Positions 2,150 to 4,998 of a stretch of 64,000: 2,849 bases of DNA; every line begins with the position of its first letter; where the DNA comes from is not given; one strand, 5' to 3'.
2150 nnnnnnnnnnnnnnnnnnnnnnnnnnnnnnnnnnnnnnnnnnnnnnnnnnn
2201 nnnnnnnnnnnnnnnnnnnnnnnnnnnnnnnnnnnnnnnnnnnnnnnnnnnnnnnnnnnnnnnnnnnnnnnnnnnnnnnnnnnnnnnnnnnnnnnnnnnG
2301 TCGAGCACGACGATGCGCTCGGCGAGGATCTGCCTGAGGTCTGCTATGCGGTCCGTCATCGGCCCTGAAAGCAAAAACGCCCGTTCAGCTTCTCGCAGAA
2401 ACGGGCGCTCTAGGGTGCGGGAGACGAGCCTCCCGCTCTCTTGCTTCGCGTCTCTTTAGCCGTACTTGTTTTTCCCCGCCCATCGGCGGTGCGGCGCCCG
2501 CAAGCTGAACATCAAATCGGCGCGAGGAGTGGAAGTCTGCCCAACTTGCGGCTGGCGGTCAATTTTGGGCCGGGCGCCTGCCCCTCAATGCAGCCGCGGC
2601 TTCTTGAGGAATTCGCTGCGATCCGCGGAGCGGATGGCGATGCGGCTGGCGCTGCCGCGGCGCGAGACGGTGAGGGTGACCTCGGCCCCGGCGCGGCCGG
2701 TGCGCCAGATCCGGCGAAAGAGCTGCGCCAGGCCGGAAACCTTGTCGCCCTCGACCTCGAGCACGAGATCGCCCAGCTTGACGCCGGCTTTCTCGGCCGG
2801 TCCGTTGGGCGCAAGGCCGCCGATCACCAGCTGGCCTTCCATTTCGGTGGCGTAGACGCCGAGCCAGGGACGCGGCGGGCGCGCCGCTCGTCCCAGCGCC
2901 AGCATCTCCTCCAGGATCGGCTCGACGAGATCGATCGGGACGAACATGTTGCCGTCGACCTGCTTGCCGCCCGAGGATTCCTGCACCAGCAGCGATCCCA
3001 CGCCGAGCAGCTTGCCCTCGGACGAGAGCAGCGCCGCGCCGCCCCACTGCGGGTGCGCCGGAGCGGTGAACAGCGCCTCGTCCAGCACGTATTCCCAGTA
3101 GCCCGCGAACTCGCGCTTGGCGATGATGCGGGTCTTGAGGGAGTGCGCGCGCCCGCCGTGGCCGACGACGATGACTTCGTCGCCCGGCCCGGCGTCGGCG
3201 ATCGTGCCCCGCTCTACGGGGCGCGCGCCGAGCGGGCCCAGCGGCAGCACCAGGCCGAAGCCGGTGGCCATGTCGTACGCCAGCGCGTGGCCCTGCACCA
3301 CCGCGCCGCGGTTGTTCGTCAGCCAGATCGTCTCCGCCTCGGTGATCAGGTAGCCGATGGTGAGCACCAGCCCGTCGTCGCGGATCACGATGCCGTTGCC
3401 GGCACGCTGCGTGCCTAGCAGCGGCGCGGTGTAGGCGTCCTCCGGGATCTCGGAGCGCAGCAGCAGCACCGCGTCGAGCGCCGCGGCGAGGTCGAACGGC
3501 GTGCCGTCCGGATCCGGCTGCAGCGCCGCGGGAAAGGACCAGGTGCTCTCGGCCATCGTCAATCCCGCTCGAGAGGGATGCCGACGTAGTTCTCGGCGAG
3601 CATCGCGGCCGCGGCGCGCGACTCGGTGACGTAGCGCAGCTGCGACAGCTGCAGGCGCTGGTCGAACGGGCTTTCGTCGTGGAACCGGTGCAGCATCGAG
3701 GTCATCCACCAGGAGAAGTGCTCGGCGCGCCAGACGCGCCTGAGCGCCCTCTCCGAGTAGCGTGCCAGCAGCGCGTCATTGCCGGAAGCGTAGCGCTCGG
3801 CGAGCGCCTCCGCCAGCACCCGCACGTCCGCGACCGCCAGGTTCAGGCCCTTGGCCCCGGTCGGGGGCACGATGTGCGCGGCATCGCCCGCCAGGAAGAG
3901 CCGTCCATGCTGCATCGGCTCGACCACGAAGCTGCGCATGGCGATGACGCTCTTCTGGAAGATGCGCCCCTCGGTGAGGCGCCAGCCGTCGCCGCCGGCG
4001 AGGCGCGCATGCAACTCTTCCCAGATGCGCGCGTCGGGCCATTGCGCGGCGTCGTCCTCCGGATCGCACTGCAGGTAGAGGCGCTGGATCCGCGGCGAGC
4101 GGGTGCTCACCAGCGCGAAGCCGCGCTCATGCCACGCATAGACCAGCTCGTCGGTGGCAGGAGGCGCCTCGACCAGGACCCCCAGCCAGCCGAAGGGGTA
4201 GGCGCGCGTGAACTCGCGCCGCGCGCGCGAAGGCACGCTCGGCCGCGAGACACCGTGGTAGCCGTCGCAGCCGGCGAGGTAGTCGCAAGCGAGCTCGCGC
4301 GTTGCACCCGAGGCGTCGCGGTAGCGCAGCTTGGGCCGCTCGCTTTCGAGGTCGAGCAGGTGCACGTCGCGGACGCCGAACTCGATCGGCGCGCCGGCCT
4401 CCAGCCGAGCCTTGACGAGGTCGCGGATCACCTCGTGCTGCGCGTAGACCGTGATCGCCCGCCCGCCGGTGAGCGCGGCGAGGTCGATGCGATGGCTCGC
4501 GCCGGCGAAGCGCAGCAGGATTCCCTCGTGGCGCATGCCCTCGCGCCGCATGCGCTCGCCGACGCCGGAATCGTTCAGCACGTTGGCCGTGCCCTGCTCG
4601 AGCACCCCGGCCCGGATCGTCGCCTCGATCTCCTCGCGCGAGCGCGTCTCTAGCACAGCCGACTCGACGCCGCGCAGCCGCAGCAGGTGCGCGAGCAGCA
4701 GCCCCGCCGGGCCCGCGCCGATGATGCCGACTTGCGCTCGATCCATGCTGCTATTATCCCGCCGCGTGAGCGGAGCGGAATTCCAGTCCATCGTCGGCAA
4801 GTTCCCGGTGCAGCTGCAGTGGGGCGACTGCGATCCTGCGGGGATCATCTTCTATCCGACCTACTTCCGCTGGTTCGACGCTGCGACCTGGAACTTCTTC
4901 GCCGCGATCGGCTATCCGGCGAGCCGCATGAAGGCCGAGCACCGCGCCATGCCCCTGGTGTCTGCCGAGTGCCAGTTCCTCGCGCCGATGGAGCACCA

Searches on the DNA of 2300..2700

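Call 80: search_rna_families(source=window, start=2300, end=2700, threshold=evalue, max_evalue=1)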
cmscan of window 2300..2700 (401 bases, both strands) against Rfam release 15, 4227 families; matches with E-value up to 1: 3.
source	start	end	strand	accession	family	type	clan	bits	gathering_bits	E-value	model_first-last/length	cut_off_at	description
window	2374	2556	+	RF02424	Bp2_287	Gene; sRNA;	-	35.9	70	1.5e-06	1-174/174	no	Burkholderia sRNA Bp2_Cand287_SIPHT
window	2608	2640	-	RF01713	Moco-II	Cis-reg;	-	19.6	35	0.45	11-44/46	no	Moco-II RNA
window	2436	2536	-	RF00521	SAM_alpha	Cis-reg; riboswitch;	-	14.8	36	0.68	1-79/79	no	Alpha-proteobacteria SAM riboswitch aptamer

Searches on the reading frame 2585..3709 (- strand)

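Call 32: search_protein_families(library=pfam, proteins=[window:2585-3709:-], max_evalue=0.00001)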
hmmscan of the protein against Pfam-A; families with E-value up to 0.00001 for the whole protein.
window:2585-3709:- (374 aa): 3 families
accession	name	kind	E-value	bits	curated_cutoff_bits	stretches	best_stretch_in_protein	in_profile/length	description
PF13180.12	PDZ_2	-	3.2e-11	43.8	27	1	282-357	2-76/80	PDZ domain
PF13365.12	Trypsin_2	-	1.1e-10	42.8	27.6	1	104-237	1-144/144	Trypsin-like peptidase domain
PF17820.7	PDZ_6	-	2.8e-07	30.6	27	1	296-349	2-53/54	PDZ domain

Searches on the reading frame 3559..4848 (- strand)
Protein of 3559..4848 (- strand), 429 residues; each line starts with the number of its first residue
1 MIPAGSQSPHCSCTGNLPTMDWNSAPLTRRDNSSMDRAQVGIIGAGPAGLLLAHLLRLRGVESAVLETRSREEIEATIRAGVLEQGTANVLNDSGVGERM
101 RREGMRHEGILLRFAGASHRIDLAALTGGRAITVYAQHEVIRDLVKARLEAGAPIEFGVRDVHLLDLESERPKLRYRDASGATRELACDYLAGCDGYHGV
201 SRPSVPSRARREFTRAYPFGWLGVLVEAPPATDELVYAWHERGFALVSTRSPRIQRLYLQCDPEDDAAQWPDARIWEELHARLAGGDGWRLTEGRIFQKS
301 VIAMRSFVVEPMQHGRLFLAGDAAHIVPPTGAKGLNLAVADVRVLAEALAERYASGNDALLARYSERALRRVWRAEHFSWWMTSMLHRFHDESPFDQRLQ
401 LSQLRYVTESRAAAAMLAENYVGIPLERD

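Call 6: search_protein_families(library=pfam, proteins=[window:3559-4848:-], max_evalue=0.001)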
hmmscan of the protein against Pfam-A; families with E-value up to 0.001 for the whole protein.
window:3559-4848:- (429 aa): 2 families
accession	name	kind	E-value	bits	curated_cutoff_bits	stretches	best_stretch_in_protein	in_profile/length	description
PF01494.25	FAD_binding_3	-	4.5e-88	296.2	22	1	38-378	2-348/349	FAD binding domain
PF13450.12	NAD_binding_8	-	1.5e-05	25.6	21.9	1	42-71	1-30/68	NAD(P)-binding Rossmann-like domain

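Call 72: search_protein_families(library=ncbifam, proteins=[window:3559-4848:-], max_evalue=1e-10)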
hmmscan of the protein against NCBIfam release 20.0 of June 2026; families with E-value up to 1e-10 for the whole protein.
window:3559-4848:- (429 aa): 23 families
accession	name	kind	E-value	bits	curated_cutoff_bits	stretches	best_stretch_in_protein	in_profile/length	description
NF006091.0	PRK08243.1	subfamily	2.8e-185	615.7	351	1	37-427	2-391/393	4-hydroxybenzoate 3-monooxygenase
TIGR02360.1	pbenz_hydroxyl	equivalog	7.3e-157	522.2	538.7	1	37-426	2-390/390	4-hydroxybenzoate 3-monooxygenase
NF004831.0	PRK06183.1-5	equivalog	1.3e-21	76.6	546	1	34-352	5-318/568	bifunctional 3-(3-hydroxy-phenyl)propionate/3-hydroxycinnamic acid hydroxylase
NF033145.1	rif_monoox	equivalog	2.8e-21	76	800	1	40-353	3-307/472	rifampin monooxygenase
NF006092.0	PRK08244.1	equivalog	9.2e-21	74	644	1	39-364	4-322/494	monooxygenase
NF005313.0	PRK06847.1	subfamily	2.2e-20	72.9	372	1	38-374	5-339/375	hypothetical protein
NF004829.0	PRK06183.1-3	subfamily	2.8e-20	72.5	390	1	33-367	4-341/520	bifunctional 3-(3-hydroxy-phenyl)propionate/3-hydroxycinnamic acid hydroxylase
NF006002.0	PRK08132.1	subfamily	7.7e-20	70.8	416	1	25-366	13-353/552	FAD-dependent oxidoreductase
NF004832.0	PRK06184.1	subfamily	1.4e-19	70.3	476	1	35-366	4-335/506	hypothetical protein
NF005303.0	PRK06834.1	subfamily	1.7e-19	69.8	625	1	38-202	4-159/488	hypothetical protein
NF004780.0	PRK06126.1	subfamily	4.5e-19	68.2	445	1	179-366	169-356/552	hypothetical protein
NF005612.0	PRK07364.1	equivalog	2.8e-18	65.6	487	1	31-391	12-370/415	FAD-dependent hydroxylase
TIGR01988.1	Ubi-OHases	subfamily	5.7e-18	64.9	224.65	1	41-368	3-335/387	ubiquinone biosynthesis hydroxylase, UbiH/UbiF/VisC/COQ6 family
NF000343.1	rif_mono_Iri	exception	1.1e-15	57.6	950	0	39-200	3-156/479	rifampin monooxygenase Iri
NF045577.1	FAD_mono_MbnF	equivalog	1.6e-15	56.7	800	1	137-364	114-343/531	methanobactin biosynthesis FAD monooxygenase MbnF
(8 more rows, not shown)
